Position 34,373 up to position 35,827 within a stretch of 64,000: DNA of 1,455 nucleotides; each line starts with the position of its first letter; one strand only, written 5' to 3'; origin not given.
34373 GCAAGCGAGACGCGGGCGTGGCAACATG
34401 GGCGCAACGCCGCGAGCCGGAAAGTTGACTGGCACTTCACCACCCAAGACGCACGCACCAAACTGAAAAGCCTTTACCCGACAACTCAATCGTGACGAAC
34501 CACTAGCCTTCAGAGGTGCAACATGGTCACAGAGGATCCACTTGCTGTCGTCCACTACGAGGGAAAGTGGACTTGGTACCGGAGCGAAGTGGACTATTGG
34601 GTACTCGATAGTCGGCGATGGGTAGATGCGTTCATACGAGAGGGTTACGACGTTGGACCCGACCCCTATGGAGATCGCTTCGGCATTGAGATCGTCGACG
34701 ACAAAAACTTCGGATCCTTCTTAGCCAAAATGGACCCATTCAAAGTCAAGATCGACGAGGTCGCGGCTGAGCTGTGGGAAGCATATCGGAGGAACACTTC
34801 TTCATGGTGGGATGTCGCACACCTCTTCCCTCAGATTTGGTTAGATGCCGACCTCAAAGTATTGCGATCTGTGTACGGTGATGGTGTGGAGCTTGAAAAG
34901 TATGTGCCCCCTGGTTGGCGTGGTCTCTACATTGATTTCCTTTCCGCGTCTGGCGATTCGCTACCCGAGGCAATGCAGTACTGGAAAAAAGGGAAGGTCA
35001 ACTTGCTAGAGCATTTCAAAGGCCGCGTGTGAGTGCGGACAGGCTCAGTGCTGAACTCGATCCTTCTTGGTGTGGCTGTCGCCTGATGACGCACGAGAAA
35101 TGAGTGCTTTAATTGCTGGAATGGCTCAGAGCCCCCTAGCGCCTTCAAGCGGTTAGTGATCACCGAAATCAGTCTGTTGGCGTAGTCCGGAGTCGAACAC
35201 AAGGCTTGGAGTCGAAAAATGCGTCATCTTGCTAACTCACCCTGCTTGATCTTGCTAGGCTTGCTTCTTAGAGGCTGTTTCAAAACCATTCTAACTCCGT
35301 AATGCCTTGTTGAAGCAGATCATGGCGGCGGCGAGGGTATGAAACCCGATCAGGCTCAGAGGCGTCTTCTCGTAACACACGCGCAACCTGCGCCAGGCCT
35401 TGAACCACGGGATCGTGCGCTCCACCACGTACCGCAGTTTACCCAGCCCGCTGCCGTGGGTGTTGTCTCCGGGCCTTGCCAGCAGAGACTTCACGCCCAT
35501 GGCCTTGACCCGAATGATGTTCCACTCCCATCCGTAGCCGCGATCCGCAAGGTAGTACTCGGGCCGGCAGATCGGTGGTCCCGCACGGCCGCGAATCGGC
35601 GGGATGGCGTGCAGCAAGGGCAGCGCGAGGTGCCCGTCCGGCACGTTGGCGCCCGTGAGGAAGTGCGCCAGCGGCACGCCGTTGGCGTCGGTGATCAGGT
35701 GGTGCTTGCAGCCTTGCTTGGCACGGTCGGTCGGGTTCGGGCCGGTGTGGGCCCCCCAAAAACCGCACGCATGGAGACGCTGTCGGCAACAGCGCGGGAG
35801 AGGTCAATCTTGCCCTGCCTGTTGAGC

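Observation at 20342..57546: ~37 kb mosaic accessory region inserted 3' of tRNA-Val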

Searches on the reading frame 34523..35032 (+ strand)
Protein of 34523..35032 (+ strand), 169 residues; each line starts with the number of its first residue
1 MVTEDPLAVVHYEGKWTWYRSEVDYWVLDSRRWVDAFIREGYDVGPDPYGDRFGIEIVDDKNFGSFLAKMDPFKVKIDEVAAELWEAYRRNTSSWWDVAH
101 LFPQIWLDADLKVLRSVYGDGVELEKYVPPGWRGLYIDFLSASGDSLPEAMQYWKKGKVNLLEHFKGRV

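Call 6: search_protein_families(library=pfam, proteins=[window:34523-35032:+], max_evalue=0.01)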
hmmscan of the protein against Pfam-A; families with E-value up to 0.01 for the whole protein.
window:34523-35032:+ (169 aa): 0 families

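Call 56: search_protein_families(library=ncbifam, proteins=[window:34523-35032:+], max_evalue=0.01)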
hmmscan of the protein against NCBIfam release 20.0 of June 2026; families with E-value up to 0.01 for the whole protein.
window:34523-35032:+ (169 aa): 0 families

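Call 102: search_protein_families(library=padloc, proteins=[L036:10548-13460:+, L036:13470-13916:+, L036:13920-17261:+, L036:17264-20083:+, window:34523-35032:+], max_evalue=0.00001)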
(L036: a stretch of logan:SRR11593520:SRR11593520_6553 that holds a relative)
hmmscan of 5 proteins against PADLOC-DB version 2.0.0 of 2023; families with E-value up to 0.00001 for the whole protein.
L036:10548-13460:+ (970 aa): 45 families (the best 25 are shown)
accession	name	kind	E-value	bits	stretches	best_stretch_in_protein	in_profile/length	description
PDLC02619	DrmD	-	1.2e-189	630.4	1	29-664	25-651/872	DrmD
PDLC02500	BrxHI|BrxHII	-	4.6e-71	238.6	2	30-477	84-530/933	BrxHI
PDLC02621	DrmD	-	9.8e-67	224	1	26-642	111-722/1040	DrmD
PDLC02623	DrmD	-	3.8e-56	188.5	2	34-223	99-306/1040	DrmD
PDLC00659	HmaA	-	4.3e-53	178.5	1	32-591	100-655/1176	SNF2 helicase / DEAD-box helicase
PDLC02504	BrxHI|BrxHII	-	1.2e-48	163.9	2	29-477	102-536/971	BrxHII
PDLC02572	DrmA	-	3.7e-43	145.7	1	31-562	113-638/1043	DrmA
PDLC02620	DrmD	-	4.1e-42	142.2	1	31-571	94-601/1060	DrmD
PDLC02843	DpdE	-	5.7e-42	141.7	2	27-226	149-329/1091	DpdE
PDLC02632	DrmD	-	1.3e-41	140.9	1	29-556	116-634/662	DrmD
PDLC02634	DrmD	-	3.3e-39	132.4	1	32-573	87-609/900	DrmD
PDLC02840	DpdE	-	8e-37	125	2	18-225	145-333/1091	DpdE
PDLC02844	DpdE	-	2e-33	113.4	2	29-229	146-338/1074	DpdE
PDLC02633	DrmD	-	2.5e-33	113.1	2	30-117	119-206/839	DrmD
PDLC02193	PLD_Helicase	-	1.5e-32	110.7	2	377-586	643-837/905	-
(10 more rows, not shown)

L036:13470-13916:+ (148 aa): 0 families

L036:13920-17261:+ (1113 aa): 19 families
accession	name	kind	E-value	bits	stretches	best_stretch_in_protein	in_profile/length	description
PDLC03646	MTase_III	-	1e-183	610.9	2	4-596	2-594/1057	Type III methyltransferase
PDLC03638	MTase_III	-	4.3e-67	225.1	2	295-589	205-499/816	Type III methyltransferase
PDLC03644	MTase_III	-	3.5e-56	189.1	1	468-895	34-395/542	Type III methyltransferase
PDLC03634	MTase_III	-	2e-52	177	2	516-885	167-448/621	Type III methyltransferase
PDLC03641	MTase_III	-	2.9e-41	139.8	2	513-886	175-451/657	Type III methyltransferase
PDLC03636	MTase_III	-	2e-38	130.6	2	470-606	44-181/575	Type III methyltransferase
PDLC03640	MTase_III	-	9.1e-37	124.7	3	768-893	309-443/654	Type III methyltransferase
PDLC03635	MTase_III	-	2.9e-28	97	1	469-895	215-574/708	Type III methyltransferase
PDLC03637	MTase_III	-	2.2e-27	93.9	2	465-599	114-264/513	Type III methyltransferase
PDLC03642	MTase_III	-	2.5e-27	93.8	2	470-603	80-221/528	Type III methyltransferase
PDLC03639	MTase_III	-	3.2e-25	86.5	2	470-600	85-223/639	Type III methyltransferase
PDLC03278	MTase_II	-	4.3e-22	77.1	2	482-621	8-143/390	Type II methyltransferase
PDLC03300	MTase_II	-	3.6e-18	63.7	1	518-600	82-164/302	Type II methyltransferase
PDLC03645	MTase_III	-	5.4e-13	45.9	1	475-592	142-267/709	Type III methyltransferase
PDLC03354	MTase_II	-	5.7e-13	46.6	1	475-600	63-208/425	Type II methyltransferase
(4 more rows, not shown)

L036:17264-20083:+ (940 aa): 1 family
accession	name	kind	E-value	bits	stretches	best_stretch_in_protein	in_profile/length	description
PDLC03654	REase_III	-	8.1e-124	412.6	2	326-939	373-957/1154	Type III restriction enzyme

window:34523-35032:+ (169 aa): 0 families

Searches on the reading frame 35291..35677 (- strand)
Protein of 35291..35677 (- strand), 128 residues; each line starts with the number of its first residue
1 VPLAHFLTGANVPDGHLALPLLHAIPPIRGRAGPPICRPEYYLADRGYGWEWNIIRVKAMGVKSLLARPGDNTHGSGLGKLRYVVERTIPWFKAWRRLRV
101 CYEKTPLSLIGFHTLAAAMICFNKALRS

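Call 6: search_protein_families(library=pfam, proteins=[window:35291-35677:-], max_evalue=0.01)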
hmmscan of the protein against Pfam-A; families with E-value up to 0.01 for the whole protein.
window:35291-35677:- (128 aa): 3 families
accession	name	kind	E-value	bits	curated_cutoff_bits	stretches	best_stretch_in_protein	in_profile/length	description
PF01609.27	DDE_Tnp_1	-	3.4e-10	40.5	23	1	7-118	54-197/200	Transposase DDE domain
PF13586.12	DDE_Tnp_1_2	-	0.0046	17.8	29.2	1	77-122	40-85/86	Transposase DDE domain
PF13359.12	DDE_Tnp_4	-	0.0081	16.2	24.8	1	39-105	75-141/158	DDE superfamily endonuclease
